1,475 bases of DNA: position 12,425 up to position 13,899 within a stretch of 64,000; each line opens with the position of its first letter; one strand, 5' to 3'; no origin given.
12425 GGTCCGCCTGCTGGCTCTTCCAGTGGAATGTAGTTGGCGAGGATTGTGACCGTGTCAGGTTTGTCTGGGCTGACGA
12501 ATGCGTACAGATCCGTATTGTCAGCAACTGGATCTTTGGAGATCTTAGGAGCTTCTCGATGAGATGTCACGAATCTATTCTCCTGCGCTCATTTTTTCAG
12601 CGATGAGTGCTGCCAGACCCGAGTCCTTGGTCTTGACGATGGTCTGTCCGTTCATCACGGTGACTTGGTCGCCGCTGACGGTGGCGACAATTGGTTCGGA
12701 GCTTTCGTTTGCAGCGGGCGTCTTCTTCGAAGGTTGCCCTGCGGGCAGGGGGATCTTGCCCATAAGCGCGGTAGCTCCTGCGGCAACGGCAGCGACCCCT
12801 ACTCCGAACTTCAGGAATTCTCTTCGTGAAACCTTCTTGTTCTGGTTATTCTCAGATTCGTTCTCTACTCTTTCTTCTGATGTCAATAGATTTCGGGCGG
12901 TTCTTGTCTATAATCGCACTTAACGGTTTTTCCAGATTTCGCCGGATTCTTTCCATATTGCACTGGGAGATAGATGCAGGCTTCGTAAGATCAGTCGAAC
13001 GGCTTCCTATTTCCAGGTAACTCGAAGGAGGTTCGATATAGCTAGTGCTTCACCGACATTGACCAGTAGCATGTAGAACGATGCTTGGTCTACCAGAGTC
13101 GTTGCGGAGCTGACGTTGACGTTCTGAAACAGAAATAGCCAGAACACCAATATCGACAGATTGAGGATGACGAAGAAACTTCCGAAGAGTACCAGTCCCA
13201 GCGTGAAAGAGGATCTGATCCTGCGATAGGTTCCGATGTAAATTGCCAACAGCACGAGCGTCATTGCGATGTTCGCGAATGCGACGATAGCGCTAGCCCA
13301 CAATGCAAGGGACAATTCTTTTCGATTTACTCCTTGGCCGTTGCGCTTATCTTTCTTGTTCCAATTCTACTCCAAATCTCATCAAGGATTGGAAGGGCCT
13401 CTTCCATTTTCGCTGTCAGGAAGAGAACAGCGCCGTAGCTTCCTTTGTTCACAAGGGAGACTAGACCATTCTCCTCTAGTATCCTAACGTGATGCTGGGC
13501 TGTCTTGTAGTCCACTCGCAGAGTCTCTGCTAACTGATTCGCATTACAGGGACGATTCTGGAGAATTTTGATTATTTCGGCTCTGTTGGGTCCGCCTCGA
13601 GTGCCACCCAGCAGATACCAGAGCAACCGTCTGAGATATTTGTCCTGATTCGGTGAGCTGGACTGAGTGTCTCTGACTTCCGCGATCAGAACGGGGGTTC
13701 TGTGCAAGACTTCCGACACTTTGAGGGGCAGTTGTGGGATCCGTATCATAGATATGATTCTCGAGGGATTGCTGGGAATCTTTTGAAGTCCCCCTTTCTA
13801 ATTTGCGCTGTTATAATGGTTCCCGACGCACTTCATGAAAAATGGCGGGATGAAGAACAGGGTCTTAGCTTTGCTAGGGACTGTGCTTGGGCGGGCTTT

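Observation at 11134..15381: tatA-tatC next to a Tat-signal mini-protein translationally coupled to a signal-less DUF4331 protein: candidate dedicated Tat hitch-hiker export module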

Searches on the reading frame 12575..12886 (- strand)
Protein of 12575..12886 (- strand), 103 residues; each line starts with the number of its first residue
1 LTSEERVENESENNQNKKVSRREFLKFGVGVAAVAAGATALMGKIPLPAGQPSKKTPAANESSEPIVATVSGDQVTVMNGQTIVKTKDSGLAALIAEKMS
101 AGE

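Call 4: search_protein_families(library=pfam, proteins=[window:12575-12886:-], max_evalue=0.1)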
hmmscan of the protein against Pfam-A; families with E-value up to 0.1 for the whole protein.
window:12575-12886:- (103 aa): 2 families
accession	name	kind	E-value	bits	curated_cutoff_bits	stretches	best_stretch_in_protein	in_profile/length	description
PF10518.14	TAT_signal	-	0.0012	19.1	22.7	1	18-36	1-19/21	TAT (twin-arginine translocation) pathway signal sequence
PF10399.14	UCR_Fe-S_N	-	0.0014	18.4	24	1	13-40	3-31/41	Ubiquitinol-cytochrome C reductase Fe-S subunit TAT signal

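Call 6: find_homologous_proteins(query=window:12575-12886:-, max_evalue=0.01)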
Query window:12575-12886:- (103 aa): 275 proteins with E <= 0.01 among 334 candidates; the best 120 are listed.
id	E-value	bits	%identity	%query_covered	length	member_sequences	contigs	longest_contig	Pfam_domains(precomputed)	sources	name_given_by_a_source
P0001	1.1e-54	200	97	100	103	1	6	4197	-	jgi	-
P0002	1.1e-54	200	97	100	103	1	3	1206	-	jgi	-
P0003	6.3e-54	198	98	100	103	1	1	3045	-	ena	-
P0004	1.1e-53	197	97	100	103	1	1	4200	-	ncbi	-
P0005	1.4e-53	196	96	100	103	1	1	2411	-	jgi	-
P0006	1.8e-53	196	96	100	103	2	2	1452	-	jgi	-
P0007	3.0e-53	195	96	100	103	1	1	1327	-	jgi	-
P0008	3.3e-53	195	96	100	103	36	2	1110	-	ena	-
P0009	3.4e-53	195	95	100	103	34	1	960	-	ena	-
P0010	5.0e-53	195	96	100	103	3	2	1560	-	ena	-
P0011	6.0e-53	194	95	100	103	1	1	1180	-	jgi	-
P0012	8.2e-53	194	95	100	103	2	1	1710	-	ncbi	-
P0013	9.4e-53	194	96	100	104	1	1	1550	-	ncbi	-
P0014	1.0e-52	194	97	100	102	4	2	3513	-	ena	-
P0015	1.3e-52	193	96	100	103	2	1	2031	-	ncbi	-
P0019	9.2e-52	191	95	88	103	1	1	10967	-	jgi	-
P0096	4.1e-34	134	77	80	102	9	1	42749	PF10518.15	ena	-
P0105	9.1e-34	133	75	90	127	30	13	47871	-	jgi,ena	-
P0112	1.4e-33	133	69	99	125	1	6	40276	PF10518.15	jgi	jgi:hypothetical protein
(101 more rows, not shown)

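Call 8: find_encoding_contigs(protein=P0096, flank=8000, max_places=3)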
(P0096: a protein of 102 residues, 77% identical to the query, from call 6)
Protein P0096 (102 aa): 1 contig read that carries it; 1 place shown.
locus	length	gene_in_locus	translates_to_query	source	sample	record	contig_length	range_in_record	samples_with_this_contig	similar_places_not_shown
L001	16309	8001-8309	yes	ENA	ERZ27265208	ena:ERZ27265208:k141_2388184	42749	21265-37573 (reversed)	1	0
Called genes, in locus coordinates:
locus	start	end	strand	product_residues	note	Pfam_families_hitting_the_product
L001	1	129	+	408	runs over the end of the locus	PF02771:Acyl-CoA_dh_N, PF02770:Acyl-CoA_dh_M, PF00441:Acyl-CoA_dh_1, PF22924:ACOX_C_alpha1 (weak), PF08028:Acyl-CoA_dh_2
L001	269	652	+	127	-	-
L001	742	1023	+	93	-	PF01927:Mut7-C (weak)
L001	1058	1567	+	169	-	-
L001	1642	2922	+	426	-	PF00890:FAD_binding_2 (weak), PF01134:GIDA (weak), PF01266:DAO, PF01494:FAD_binding_3, PF01946:Thi4 (weak), PF07992:Pyr_redox_2, PF12831:FAD_oxidored, PF26311:ETF-QO_FixC_C, +4 more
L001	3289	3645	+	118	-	-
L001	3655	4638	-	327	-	PF01012:ETF, PF00766:ETF_alpha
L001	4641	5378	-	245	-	PF01012:ETF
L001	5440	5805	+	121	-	PF02416:TatA_B_E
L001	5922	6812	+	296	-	PF00902:TatC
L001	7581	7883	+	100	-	PF26119:DUF8036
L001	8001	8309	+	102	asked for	PF10518:TAT_signal (faint)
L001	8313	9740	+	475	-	PF14224:DUF4331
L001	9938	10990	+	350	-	PF00709:Adenylsucc_synt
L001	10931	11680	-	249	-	-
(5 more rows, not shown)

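Call 9: find_encoding_contigs(protein=P0112, flank=8000, max_places=3)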
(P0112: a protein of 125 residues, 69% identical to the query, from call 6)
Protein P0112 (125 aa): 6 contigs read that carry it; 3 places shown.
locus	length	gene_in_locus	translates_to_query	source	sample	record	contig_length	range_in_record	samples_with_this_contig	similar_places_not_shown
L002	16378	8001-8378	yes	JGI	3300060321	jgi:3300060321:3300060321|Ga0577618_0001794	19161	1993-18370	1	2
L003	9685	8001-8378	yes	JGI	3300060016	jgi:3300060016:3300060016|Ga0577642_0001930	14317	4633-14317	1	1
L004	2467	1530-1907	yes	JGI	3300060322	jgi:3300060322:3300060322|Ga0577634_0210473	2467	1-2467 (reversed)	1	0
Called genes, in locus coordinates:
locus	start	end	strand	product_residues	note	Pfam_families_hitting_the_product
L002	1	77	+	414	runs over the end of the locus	PF02771:Acyl-CoA_dh_N, PF02770:Acyl-CoA_dh_M, PF00441:Acyl-CoA_dh_1, PF22924:ACOX_C_alpha1 (weak), PF08028:Acyl-CoA_dh_2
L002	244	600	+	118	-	-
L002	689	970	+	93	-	PF01927:Mut7-C (weak), PF18480:DUF5615 (weak)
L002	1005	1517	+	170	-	-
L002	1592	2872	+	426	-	PF00890:FAD_binding_2 (weak), PF01134:GIDA, PF01266:DAO, PF01494:FAD_binding_3, PF01946:Thi4, PF07992:Pyr_redox_2, PF12831:FAD_oxidored, PF26311:ETF-QO_FixC_C, +4 more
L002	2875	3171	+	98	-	-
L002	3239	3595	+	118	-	-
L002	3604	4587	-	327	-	PF01012:ETF, PF00766:ETF_alpha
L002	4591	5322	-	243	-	PF01012:ETF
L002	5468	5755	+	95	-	PF02416:TatA_B_E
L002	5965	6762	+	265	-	PF00902:TatC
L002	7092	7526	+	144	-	PF01022:HTH_5, PF12840:HTH_20 (weak), PF25212:HVO_A0114 (weak), PF08279:HTH_11 (faint)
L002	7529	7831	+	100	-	PF26119:DUF8036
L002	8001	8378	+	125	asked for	PF10518:TAT_signal (faint)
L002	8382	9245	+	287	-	PF14224:DUF4331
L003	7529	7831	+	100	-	PF26119:DUF8036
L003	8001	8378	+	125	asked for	PF10518:TAT_signal (faint)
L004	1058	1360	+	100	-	PF26119:DUF8036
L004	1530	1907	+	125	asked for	PF10518:TAT_signal (faint)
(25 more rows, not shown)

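Call 10: find_encoding_contigs(protein=P0105, flank=8000, max_places=3)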
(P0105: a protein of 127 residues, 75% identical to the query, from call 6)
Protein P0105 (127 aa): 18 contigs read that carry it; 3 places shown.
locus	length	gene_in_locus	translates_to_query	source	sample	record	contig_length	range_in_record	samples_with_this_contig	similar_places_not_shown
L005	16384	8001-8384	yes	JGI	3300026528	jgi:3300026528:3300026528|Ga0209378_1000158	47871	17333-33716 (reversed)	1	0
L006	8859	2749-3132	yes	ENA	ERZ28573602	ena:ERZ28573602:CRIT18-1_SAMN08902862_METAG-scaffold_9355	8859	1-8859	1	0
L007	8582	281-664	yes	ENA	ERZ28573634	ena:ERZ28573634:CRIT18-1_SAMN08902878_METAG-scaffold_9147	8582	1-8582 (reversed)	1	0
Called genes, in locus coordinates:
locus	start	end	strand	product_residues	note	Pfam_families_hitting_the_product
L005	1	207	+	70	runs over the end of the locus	-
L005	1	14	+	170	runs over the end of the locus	-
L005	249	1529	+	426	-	PF00890:FAD_binding_2 (weak), PF01134:GIDA, PF01266:DAO, PF01494:FAD_binding_3, PF07992:Pyr_redox_2, PF12831:FAD_oxidored, PF01266:DAO, PF26311:ETF-QO_FixC_C, +5 more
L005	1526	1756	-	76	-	-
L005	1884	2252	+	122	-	-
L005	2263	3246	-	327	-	PF01012:ETF, PF00766:ETF_alpha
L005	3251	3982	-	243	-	PF01012:ETF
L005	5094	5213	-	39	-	-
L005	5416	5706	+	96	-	PF02416:TatA_B_E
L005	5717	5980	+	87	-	PF02416:TatA_B_E (weak)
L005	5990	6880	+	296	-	PF00902:TatC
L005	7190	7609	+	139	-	PF01022:HTH_5 (weak), PF12840:HTH_20 (weak), PF25212:HVO_A0114 (weak)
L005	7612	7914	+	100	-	PF26119:DUF8036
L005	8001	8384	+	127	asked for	-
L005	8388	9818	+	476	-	PF14224:DUF4331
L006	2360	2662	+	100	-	PF26119:DUF8036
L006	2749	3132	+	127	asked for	-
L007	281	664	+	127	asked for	-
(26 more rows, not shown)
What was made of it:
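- Checked: 102-aa membrane protein, 13007-13315: its relatives carry PF26119 (DUF8036) in precomputed annotations (calls 8-10).
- Within the window's own lineage the whole stretch of about 20 kb is syntenic (calls 8-10), so adjacency there is a single evolutionary event. The whole region is syntenic within the lineage (calls 8-10).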

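Call 12: search_protein_families(library=ncbifam, proteins=[window:12575-12886:-], max_evalue=0.01)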
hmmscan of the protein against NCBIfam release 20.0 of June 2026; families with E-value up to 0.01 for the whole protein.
window:12575-12886:- (103 aa): 3 families
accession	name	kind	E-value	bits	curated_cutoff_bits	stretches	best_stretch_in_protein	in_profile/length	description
TIGR02811.1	formate_TAT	hypoth_equivalog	1e-05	25.8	48.45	1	13-45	3-34/66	formate dehydrogenase region TAT target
TIGR01409.1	TAT_signal_seq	domain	0.00013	22.2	16.7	1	19-40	1-21/29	twin-arginine translocation signal domain-containing protein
NF038009.1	TatB_1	subfamily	0.0041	17.3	100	1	15-43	10-38/70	twin-arginine translocation system-associated protein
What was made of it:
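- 12758..12886 (-): twin-arginine signal region of the escort: acidic n-region, S20-R21-R22-E-F-L-K, then h-region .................. TIGR01409 above its cut-off (call 12).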

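Call 69: find_homologous_proteins(query=A3, max_evalue=0.001)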
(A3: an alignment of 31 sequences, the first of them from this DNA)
Query A3 (31 sequences) (90 aa, profile of the alignment): 634 proteins with E <= 0.001 among 8000 candidates; the best 120 are listed.
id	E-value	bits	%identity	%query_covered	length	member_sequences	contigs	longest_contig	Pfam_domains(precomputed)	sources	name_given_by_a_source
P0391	6.4e-23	99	35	89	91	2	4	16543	-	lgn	-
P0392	8.0e-23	98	75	13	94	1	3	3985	-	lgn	-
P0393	1.1e-22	98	62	14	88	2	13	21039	-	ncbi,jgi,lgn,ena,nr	ncbi:MAG TPA: twin-arginine translocation signal domain-containing protein [Thermoplasmata archaeon]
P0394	1.7e-22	97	36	89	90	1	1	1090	-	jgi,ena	-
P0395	1.8e-22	97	34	92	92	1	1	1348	-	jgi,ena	-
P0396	2.2e-22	97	-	-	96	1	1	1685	-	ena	-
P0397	1.1e-21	95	32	83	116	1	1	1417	-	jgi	jgi:hypothetical protein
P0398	1.4e-21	94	35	83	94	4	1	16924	-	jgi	jgi:anaerobic selenocysteine-containing dehydrogenase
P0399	1.5e-21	94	32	83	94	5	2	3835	-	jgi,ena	jgi:hypothetical protein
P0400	1.5e-21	94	32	56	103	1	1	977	-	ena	-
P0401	1.7e-21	94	-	-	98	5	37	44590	-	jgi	jgi:anaerobic selenocysteine-containing dehydrogenase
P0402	1.8e-21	94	-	-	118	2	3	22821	-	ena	-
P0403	1.9e-21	94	-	-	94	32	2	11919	-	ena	-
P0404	2.3e-21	94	31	83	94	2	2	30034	-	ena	-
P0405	2.4e-21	94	26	88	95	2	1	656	-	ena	-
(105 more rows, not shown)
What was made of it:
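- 12575..12886 (-): escort mini-protein (103 aa, TTG start). Family of at least 634 clusters, all stand-alone (calls 6, 69).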

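Call 74: predict_structure(alignment_id=A4)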
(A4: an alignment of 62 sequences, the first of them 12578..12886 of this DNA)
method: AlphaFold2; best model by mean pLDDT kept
length: 103 residues; sequences in the alignment: 62
mean_pLDDT: 66.7   pTM: 0.34
mean pLDDT of the five models: 66.7, 65.3, 64.2, 62.4, 60.7
residues with pLDDT >= 90: 17; 70-90: 22; 50-70: 45; < 50: 19
segments of 3 or more residues with pLDDT < 50: 1-4, 6-8, 10-13, 36-39
pLDDT, mean of each block of 10 residues (from residue 1): 47 57 60 49 53 56 76 89 90 89 76
secondary structure, 60 per line:
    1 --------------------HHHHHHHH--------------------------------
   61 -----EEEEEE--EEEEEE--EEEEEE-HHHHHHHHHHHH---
elements in order: H21-28 E66-71 E74-79 E82-87 H89-100
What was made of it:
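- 12584..12697 (-): conserved C-terminal beta-beta-beta-alpha module of the escort (residues 64-101), the proposed DUF4331-binding part. AF2 pLDDT about 89-90 with strands 66-71, 74-79, 82-87 and helix 89-100 (call 74).
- On Tat hitch-hiker pair: The escort module folds on its own (call 74).
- A linker of about 20 residues separates the h-region from the folded module (call 74).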

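Call 76: fold_search(model_id=the predicted structure, library=pdb)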
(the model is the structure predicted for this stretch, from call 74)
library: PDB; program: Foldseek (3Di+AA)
matches with E <= 10: 466; with E <= 0.001: 0
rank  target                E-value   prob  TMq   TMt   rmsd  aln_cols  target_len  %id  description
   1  8a3w_E                7.4e-01  0.77  0.23  0.16   3.2        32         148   22  CRYO-EM STRUCTURE OF LEISHMANIA MAJOR 80S RIBOSOME : WILD TYPE (released 2023-12-20)
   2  3ulc                  1.0e+00  0.30  0.21  0.22  10.8        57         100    5  Crystal structure of the pleckstrin homology domain of Saccharomyces cerevisiae Avo1, a TORC2 subunit, in the P3121 crys (released 2012-04-11)
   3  4uje_CH               1.1e+00  0.63  0.23  0.13   3.0        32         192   16  Regulation of the mammalian elongation cycle by 40S subunit rolling: a eukaryotic-specific ribosome rearrangement (released 2014-07-16)
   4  5v1v_A                1.1e+00  0.47  0.25  0.28   4.0        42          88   19  TbiB1 in Complex with the TbiA(alpha) Leader Peptide (released 2018-09-05)
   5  7oya_H1               1.2e+00  0.77  0.20  0.11   1.1        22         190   18  Cryo-EM structure of the 1 hpf zebrafish embryo 80S ribosome (released 2022-07-13)
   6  6gos_1                1.3e+00  0.47  0.23  0.10   4.2        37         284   11  E. coli Microcin synthetase McbBCD complex with pro-MccB17 bound (released 2019-01-30)
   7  5by4                  1.3e+00  0.20  0.24  0.23  15.9        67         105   19  Structure and function of the Escherichia coli Tol-Pal stator protein TolR (released 2015-09-16)
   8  4v1u_A                1.5e+00  0.77  0.25  0.04   1.2        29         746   14  Heterocyclase in complex with substrate and Cofactor (released 2015-01-14)
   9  7qiw_K                1.6e+00  0.63  0.22  0.13   2.2        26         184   19  Specific features and methylation sites of a plant ribosome. 60S ribosomal subunit. (released 2022-07-13)
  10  8jiv_CH               1.6e+00  0.60  0.23  0.13   3.3        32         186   16  Atomic structure of wheat ribosome reveals unique features of the plant ribosomes (released 2024-03-27)
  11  7ohp_H                1.6e+00  0.47  0.23  0.13   3.2        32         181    9  Nog1-TAP associated immature ribosomal particles from S. cerevisiae after rpL25 expression shut down, population A (released 2021-11-03)
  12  6az3_E                1.7e+00  0.66  0.22  0.13   2.1        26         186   23  Cryo-EM structure of of the large subunit of Leishmania ribosome bound to paromomycin (released 2017-12-06)
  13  5lq4_A                1.7e+00  0.66  0.20  0.05   1.0        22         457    9  The Structure of ThcOx, the First Oxidase Protein from the Cyanobactin Pathways (released 2016-11-09)
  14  7qep_L9               1.7e+00  0.57  0.23  0.14   3.6        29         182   17  Cryo-EM structure of the ribosome from Encephalitozoon cuniculi (released 2022-02-09)
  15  9qf4_BE               1.7e+00  0.54  0.22  0.13   1.9        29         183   34  Structure of P. furiosus 70S ribosome grown at 95 degC (released 2025-11-05)
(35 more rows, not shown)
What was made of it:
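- Tried and rejected: Foldseek search of the escort model against the PDB: nothing at E up to 0.001 (call 76).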

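Call 91: find_encoding_contigs(protein=P0019, flank=6000, max_places=2)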
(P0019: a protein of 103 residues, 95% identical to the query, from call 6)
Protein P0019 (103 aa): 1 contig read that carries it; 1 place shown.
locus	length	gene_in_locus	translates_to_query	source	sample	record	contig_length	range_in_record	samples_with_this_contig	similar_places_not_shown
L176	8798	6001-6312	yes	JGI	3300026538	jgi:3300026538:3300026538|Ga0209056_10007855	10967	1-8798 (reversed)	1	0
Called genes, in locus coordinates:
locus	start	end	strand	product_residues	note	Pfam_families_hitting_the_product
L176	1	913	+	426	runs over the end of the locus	PF01134:GIDA, PF01266:DAO, PF01494:FAD_binding_3, PF01946:Thi4, PF07992:Pyr_redox_2, PF12831:FAD_oxidored, PF21162:ETFQO_UQ-bd, PF26311:ETF-QO_FixC_C, +5 more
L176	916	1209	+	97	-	-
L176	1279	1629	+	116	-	-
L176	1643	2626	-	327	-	PF01012:ETF, PF00766:ETF_alpha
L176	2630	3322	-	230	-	PF01012:ETF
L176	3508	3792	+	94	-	PF02416:TatA_B_E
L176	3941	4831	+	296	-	PF00902:TatC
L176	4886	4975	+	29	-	-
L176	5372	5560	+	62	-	-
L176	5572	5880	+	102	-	PF26119:DUF8036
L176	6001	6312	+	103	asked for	-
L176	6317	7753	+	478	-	PF14224:DUF4331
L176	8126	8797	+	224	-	?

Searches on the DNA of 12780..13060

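Call 86: search_rna_families(source=window, start=12780, end=13060, threshold=evalue, max_evalue=10)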
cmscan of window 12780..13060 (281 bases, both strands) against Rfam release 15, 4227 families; matches with E-value up to 10: 0.
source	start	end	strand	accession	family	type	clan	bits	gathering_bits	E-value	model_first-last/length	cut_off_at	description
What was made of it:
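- On Known RNA families (for example metal riboswitches), for the conserved block upstream of the escort gene: No match at E up to 10 in window 12780-13060 (call 86).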

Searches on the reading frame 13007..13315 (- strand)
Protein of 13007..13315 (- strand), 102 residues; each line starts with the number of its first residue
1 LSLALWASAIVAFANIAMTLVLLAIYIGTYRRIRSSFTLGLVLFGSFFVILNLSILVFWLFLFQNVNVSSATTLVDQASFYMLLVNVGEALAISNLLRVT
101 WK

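Call 4: search_protein_families(library=pfam, proteins=[window:13007-13315:-], max_evalue=0.1)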
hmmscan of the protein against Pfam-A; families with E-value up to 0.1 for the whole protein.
window:13007-13315:- (102 aa): 0 families

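Call 12: search_protein_families(library=ncbifam, proteins=[window:13007-13315:-], max_evalue=0.01)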
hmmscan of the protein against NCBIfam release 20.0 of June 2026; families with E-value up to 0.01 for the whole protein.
window:13007-13315:- (102 aa): 0 families

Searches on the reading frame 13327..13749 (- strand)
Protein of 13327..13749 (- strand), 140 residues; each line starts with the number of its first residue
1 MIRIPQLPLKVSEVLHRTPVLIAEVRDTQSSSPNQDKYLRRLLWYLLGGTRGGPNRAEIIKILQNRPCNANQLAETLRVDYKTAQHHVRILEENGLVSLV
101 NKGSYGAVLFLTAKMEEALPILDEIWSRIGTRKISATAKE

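Call 4: search_protein_families(library=pfam, proteins=[window:13327-13749:-], max_evalue=0.1)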
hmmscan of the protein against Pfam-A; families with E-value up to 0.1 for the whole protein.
window:13327-13749:- (140 aa): 16 families
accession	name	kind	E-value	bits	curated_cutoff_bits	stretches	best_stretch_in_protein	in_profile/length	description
PF01022.26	HTH_5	-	1.3e-09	38.2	22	1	54-98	2-46/47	Bacterial regulatory protein, arsR family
PF12840.13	HTH_20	-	2e-08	34.5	27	1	54-99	4-50/51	Helix-turn-helix domain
PF25213.1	HVO_A0261_N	-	6.8e-05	23.1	35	1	54-105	11-61/86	HVO_A0261 N-terminal domain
PF08279.18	HTH_11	-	0.00036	20.8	25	1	56-95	2-43/55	HTH domain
PF25212.1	HVO_A0114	-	0.00037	20.6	27.6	1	54-104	22-73/84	HVO_A0114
PF01978.25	TrmB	-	0.0012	19.1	25.6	1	61-100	16-55/68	Sugar-specific transcriptional regulator TrmB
PF01047.28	MarR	-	0.0027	18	24.6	1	62-98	12-48/59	MarR family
PF21476.4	PF0610-like_N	-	0.0034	18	33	1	56-89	3-36/50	PF0610-like, N-terminal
PF13412.12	HTH_24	-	0.0051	16.8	21.9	1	59-97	8-47/48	Winged helix-turn-helix DNA-binding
PF12802.13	MarR_2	-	0.0057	17.2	27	1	61-99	12-52/61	MarR family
PF01325.25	Fe_dep_repress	-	0.022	15.4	26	0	70-101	25-56/60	Iron dependent repressor, N-terminal DNA binding domain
PF08461.16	HTH_12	-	0.051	13.9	21.4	0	58-106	2-54/66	Ribonuclease R winged-helix domain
PF02479.21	Herpes_IE68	-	0.061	13.4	21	1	30-85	51-109/134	Herpesvirus immediate early protein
PF14947.12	HTH_45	-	0.07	13.6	25.5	0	57-105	9-56/77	Winged helix-turn-helix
PF13518.12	HTH_28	-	0.093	13.3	25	0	59-102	5-47/52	Helix-turn-helix domain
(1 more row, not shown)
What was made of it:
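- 13327..13749 (-): ArsR/SmtB-type winged-helix regulator (140 aa). PF01022 (HTH_5), 38.2 bits against a cut-off of 22 (call 4).
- Checked: ArsR-type wHTH, 13327-13749: PF01022, 38.2 bits against a cut-off of 22 (call 4).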

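Call 12: search_protein_families(library=ncbifam, proteins=[window:13327-13749:-], max_evalue=0.01)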
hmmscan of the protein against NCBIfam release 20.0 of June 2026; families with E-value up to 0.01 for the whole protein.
window:13327-13749:- (140 aa): 8 families
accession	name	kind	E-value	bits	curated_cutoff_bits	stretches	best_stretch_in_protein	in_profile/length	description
NF033788.1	HTH_metalloreg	subfamily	1e-07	31.7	55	1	54-103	11-61/77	metalloregulator ArsR/SmtB family transcription factor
NF033789.1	repress_SdpR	subfamily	4.2e-06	26.6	100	1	54-105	8-59/79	autorepressor SdpR family transcription factor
NF053602.1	Phr_regulator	exception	0.00023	20.8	320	1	53-98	11-56/191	heat shock transcription regulator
NF053609.1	Sul12a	equivalog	0.00068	19.8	150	1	55-104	6-56/103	Sul12a family chromatin-organizing protein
TIGR01884.1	cas_HTH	subfamily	0.001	18.5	60.2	1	58-103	146-193/202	CRISPR-associated CARF protein Csa3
NF053610.1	Sso10a_fam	subfamily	0.0059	16.6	60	1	57-105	8-54/64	Sso10a family chromatin protein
NF047906.1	CdPbTransRegCmtR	equivalog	0.007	16.3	150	1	47-120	14-87/104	Cd(II)/Pb(II)-sensing metalloregulatory transcriptional regulator CmtR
NF045593.1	bilirub_TF_BilQ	equivalog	0.007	16.1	125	1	59-128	36-107/135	bilirubin utilization transcriptional regulator BilQ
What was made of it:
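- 13327..13749 (-): NF033788 (metalloregulator) scores 31.7, below its cut-off of 55 (call 12).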
